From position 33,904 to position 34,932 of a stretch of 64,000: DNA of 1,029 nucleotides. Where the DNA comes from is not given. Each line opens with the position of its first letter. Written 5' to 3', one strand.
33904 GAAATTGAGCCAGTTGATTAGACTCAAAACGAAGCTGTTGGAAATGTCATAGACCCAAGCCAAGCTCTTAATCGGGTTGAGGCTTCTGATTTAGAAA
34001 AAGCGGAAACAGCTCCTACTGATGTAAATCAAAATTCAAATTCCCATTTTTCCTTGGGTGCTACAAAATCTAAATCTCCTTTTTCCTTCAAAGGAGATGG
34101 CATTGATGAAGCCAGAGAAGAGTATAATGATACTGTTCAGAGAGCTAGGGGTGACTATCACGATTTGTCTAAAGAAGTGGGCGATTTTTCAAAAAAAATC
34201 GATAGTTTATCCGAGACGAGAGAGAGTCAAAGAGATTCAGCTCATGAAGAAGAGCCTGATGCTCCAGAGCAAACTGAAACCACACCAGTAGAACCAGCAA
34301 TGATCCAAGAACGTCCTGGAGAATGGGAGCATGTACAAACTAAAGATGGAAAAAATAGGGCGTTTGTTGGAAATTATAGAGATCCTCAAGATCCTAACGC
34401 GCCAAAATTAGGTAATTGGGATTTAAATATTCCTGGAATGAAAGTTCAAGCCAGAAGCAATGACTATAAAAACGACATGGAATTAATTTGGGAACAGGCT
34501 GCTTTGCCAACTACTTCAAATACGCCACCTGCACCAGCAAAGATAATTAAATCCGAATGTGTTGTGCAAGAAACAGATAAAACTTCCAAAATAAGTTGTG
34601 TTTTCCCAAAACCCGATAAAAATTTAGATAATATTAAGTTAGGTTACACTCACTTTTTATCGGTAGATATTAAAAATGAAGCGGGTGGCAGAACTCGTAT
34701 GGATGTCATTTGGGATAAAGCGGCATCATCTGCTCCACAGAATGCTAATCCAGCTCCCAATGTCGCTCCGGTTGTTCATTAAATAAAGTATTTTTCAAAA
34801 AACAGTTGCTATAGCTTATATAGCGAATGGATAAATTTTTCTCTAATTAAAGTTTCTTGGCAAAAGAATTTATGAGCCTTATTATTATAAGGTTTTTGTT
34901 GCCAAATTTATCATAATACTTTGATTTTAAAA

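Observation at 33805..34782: The family-A C-terminal W-motif occurs twice in an acidic protein 22 kb away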

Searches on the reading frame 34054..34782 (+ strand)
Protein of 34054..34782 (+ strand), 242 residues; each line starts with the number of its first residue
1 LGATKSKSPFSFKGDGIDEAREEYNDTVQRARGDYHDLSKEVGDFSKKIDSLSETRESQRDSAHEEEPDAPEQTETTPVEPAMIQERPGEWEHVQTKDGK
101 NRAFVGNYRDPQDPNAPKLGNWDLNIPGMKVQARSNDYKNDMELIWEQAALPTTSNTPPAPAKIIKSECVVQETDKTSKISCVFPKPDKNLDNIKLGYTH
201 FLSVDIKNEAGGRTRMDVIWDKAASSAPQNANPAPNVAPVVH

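Call 7: search_protein_families(library=pfam, proteins=[window:34054-34782:+], max_evalue=0.1)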
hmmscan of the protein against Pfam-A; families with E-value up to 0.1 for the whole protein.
window:34054-34782:+ (242 aa): 1 family
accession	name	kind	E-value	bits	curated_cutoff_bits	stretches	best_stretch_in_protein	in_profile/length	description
PF07303.18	Occludin_ELL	-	0.099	13.9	31.2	0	18-66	7-55/101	Occludin homology domain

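Call 10: find_homologous_proteins(query=window:34054-34782:+, max_evalue=0.01)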
Query window:34054-34782:+ (242 aa): 4 proteins with E <= 0.01 among 139 candidates.
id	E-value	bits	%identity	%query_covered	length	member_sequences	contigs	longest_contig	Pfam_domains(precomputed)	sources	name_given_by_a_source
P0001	2.6e-160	550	100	100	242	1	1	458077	-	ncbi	ncbi:MAG: hypothetical protein R3F23_00870 [Verrucomicrobiia bacterium]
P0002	5.3e-83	297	59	100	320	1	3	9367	-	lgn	-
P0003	3.4e-74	268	70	73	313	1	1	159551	-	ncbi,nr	ncbi:MAG: hypothetical protein K1X66_08265 [Verrucomicrobiae bacterium]|nr:hypothetical protein [Ver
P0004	5.7e-71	257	56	100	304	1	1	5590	-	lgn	-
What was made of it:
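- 34054..34782 (+): P3 as annotated in the source MAG (R3F23_00870, 242 aa, TTG start). It has a helix, an acidic disordered stretch, then two beta-rich segments. 100% match to P0001 (call 10).
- Checked: NCBI annotates only 34054-34782 (242 aa, TTG start; call 10).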

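Call 14: find_encoding_contigs(protein=P0003, flank=10000, max_places=3)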
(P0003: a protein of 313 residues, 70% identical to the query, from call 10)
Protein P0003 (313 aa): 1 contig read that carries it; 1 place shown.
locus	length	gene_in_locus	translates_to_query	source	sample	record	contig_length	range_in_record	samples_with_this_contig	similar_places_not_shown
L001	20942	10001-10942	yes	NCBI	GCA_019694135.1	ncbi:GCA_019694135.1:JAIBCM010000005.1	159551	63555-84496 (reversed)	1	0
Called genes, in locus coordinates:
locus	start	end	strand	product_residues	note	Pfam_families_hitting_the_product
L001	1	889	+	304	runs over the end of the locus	PF02195:ParB_N, PF17762:HTH_ParB, PF23552:ParB_C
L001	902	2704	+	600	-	PF02518:HATPase_c (weak), PF13589:HATPase_c_3, PF01119:DNA_mis_repair, PF08676:MutL_C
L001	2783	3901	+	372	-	-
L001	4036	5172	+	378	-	-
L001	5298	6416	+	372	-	-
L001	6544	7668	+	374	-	-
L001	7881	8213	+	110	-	PF13428:TPR_14 (weak), PF13414:TPR_11, PF13432:TPR_16, PF14559:TPR_19, PF13431:TPR_17, PF00515:TPR_1, PF07719:TPR_2, PF13432:TPR_16, +10 more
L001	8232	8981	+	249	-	-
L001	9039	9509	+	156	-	-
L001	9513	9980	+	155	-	-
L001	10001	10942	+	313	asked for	-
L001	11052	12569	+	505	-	-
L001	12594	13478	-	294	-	PF00892:EamA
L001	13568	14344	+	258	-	PF23023:Anti-Pycsar_Apyc1, PF00753:Lactamase_B, PF12706:Lactamase_B_2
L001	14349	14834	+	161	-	PF04461:YajQ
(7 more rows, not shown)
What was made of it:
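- Closest known: Uncleaved C-terminal secretion signals. Different: The one two-cassette ABC protein nearby is ABC-F type (call 14).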

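Call 15: find_encoding_contigs(protein=P0002, flank=10000, max_places=3)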
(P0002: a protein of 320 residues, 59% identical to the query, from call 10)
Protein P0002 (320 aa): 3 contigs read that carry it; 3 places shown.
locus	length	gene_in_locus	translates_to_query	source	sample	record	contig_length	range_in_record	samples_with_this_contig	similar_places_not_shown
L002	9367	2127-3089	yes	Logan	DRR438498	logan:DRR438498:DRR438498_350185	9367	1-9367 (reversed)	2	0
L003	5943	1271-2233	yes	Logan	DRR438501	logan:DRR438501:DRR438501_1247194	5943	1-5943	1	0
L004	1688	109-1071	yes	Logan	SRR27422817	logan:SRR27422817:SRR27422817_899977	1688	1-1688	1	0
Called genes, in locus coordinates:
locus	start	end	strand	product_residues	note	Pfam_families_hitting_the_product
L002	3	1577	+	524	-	?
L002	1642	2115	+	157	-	-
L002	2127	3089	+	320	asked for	-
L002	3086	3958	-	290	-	PF00892:EamA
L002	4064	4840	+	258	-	PF23023:Anti-Pycsar_Apyc1, PF00753:Lactamase_B, PF12706:Lactamase_B_2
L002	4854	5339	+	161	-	PF04461:YajQ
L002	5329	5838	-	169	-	-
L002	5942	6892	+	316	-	PF00698:Acyl_transf_1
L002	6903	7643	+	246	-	PF00106:adh_short, PF08659:KR, PF13561:adh_short_C2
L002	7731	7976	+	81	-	PF14573:PP-binding_2 (weak), PF00550:PP-binding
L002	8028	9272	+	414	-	PF00109:ketoacyl-synt, PF02801:Ketoacyl-synt_C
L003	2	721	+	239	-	?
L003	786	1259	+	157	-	-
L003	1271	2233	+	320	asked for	-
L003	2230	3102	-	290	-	PF00892:EamA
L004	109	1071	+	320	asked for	-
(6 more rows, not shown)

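Call 17: search_protein_families(library=ncbifam, proteins=[window:34054-34782:+], max_evalue=0.1)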
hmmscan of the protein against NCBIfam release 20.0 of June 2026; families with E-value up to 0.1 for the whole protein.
window:34054-34782:+ (242 aa): 0 families

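Call 23: find_encoding_contigs(protein=P0001, flank=10000, max_places=2)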
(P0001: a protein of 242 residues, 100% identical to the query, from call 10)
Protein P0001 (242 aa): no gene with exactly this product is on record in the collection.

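Call 35: predict_structure(alignment_id=A1)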
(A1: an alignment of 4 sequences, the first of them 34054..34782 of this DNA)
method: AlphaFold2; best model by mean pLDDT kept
length: 242 residues; sequences in the alignment: 4
mean_pLDDT: 50.9   pTM: 0.35
mean pLDDT of the five models: 50.9, 47.9, 47.3, 44.1, 40.1
residues with pLDDT >= 90: 0; 70-90: 8; 50-70: 134; < 50: 100
segments of 3 or more residues with pLDDT < 50: 1-14, 48-89, 148-161, 224-242
pLDDT, mean of each block of 10 residues (from residue 1): 38 50 65 59 47 41 33 32 32 53 56 55 58 61 56 42 55 64 61 55 65 68 42 35 32
secondary structure, 60 per line:
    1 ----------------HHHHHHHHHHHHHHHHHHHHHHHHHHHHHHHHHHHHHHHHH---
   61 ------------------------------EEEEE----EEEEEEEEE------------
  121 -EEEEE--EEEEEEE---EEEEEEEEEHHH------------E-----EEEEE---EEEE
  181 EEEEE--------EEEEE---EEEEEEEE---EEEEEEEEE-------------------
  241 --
elements in order: H17-57 E91-95 E100-108 E122-126 E129-135 E139-147 E169-173 E177-185 E194-198 E202-209 E213-221
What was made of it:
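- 34054..34782 (+): AF2 model, mean pLDDT 51 (call 35).
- On Tandem-duplicated domain protein: The equal five-strand count comes from a low-confidence model only (call 35).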

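Call 52: find_related_loci(query=A1, collection=genome_contigs, flank=10000)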
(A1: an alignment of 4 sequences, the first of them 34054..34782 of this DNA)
Query A1 (242 aa) in genome_contigs; peptide patterns used: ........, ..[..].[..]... (x = any residue, [..] = any of these).
20 stretches matched a pattern, but none encodes a relative of the query by tblastn (E <= 1e-3).

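Call 53: find_related_loci(query=A1, collection=metagenome_contigs, flank=10000)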
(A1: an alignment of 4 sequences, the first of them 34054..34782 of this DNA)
Query A1 (242 aa) in metagenome_contigs; peptide patterns used: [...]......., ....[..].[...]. (x = any residue, [..] = any of these).
356 stretches matched a pattern, but none encodes a relative of the query by tblastn (E <= 1e-3).

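Call 58: fold_search(model_id=the predicted structure, library=pdb)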
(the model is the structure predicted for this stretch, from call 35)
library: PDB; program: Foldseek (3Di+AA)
matches with E <= 10: 777; with E <= 0.001: 0
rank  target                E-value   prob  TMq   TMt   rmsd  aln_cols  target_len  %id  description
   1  7pi7_D                2.7e-02  0.23  0.12  0.10  15.4       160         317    9  PfCyRPA bound to monoclonal antibody Cy.002 Fab fragment (released 2022-02-09)
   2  7pi7_A                4.0e-02  0.21  0.12  0.10  15.3       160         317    9  PfCyRPA bound to monoclonal antibody Cy.002 Fab fragment (released 2022-02-09)
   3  5ezo_A                8.4e-02  0.14  0.12  0.10  14.9       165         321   11  Crystal Structure of PfCyRPA in complex with an invasion-inhibitory antibody Fab. (released 2017-01-11)
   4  7pi2_G                1.1e-01  0.14  0.11  0.10  15.3       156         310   11  PfCyRPA bound to monoclonal antibody Cy.003 Fab fragment (released 2022-02-09)
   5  7vwp_A                1.2e-01  0.33  0.15  0.08  19.6       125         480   11  Structure of the flavin-dependent monooxygenase FlsO1 from the biosynthesis of fluostatinsin (released 2022-09-21)
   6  5tik_D                1.2e-01  0.16  0.12  0.10  15.1       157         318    8  Structural basis for inhibition of erythrocyte invasion by antibodies to Plasmodium falciparum protein CyRPA (released 2017-03-01)
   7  6in9_A                1.3e-01  0.14  0.15  0.13  20.1       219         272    6  Crystal structure of MucB in complex with MucA(peri) (released 2019-07-24)
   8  2p4b_C                1.4e-01  0.33  0.18  0.17  16.5       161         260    9  Crystal structure of E.coli RseB (released 2007-05-22)
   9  7pi2_J                1.9e-01  0.13  0.12  0.10  15.1       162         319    7  PfCyRPA bound to monoclonal antibody Cy.003 Fab fragment (released 2022-02-09)
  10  3m4w_C                2.2e-01  0.15  0.16  0.15  19.4       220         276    9  Structural basis for the negative regulation of bacterial stress response by RseB (released 2010-05-05)
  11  2v43_B                2.2e-01  0.14  0.16  0.14  18.9       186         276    9  Crystal structure of RseB: a sensor for periplasmic stress response in E. coli (released 2007-08-28)
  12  7pi2_D                2.2e-01  0.13  0.12  0.10  15.2       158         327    8  PfCyRPA bound to monoclonal antibody Cy.003 Fab fragment (released 2022-02-09)
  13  2bol_A                2.3e-01  0.16  0.14  0.12  18.1       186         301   10  CRYSTAL STRUCTURE AND ASSEMBLY OF TSP36, A METAZOAN SMALL HEAT SHOCK PROTEIN (released 2005-09-23)
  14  7pi2_A                2.4e-01  0.12  0.12  0.10  14.9       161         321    9  PfCyRPA bound to monoclonal antibody Cy.003 Fab fragment (released 2022-02-09)
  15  7uwk_I                2.4e-01  0.09  0.14  0.14  27.2       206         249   11  Structure of the higher-order IL-25-IL-17RB complex (released 2022-07-27)
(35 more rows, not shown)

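Call 63: search_protein_families(library=phrogs, proteins=[window:34054-34782:+], max_evalue=0.01)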
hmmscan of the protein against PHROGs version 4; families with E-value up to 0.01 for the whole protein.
window:34054-34782:+ (242 aa): 1 family
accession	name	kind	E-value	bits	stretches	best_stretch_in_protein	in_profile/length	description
phrog_18402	-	head and packaging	0.0037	16.7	1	14-85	612-683/861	head maturation protease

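Call 64: search_protein_families(library=padloc, proteins=[window:34054-34782:+], max_evalue=0.01)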
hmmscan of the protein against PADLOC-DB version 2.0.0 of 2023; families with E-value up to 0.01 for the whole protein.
window:34054-34782:+ (242 aa): 0 families

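Call 66: find_encoding_contigs(protein=P0004, flank=10000, max_places=4)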
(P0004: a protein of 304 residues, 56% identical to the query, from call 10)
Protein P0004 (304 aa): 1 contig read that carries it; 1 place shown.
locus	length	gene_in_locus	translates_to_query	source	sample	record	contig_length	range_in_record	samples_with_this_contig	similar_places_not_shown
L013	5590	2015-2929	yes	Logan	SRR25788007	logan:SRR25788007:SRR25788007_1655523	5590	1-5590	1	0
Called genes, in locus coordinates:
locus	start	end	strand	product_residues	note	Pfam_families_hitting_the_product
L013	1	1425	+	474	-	?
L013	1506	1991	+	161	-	-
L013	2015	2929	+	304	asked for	-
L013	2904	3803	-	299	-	PF00892:EamA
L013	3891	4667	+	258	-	PF23023:Anti-Pycsar_Apyc1, PF00753:Lactamase_B, PF12706:Lactamase_B_2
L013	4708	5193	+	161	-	PF04461:YajQ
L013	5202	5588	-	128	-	?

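Call 86: search_solved_structures(query=A1, max_evalue=1)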
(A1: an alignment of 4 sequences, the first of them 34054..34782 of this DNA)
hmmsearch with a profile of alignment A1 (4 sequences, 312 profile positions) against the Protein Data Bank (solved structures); distinct sequences matched with E-value up to 1: 6.
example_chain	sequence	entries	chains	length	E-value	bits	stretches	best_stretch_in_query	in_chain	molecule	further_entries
4ro9_A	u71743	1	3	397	0.094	15.8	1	69-169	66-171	Serpin 2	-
3pzf_A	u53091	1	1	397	0.094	15.8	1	69-169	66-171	Serpin 2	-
4roa_A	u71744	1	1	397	0.094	15.8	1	69-169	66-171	Serpin 2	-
4rob_A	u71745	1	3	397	0.096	15.8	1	69-169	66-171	Serpin 2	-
4rsq_A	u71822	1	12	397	0.096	15.8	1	69-169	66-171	Serpin 2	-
1eq1_A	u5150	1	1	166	0.5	13.4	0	63-149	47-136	APOLIPOPHORIN-III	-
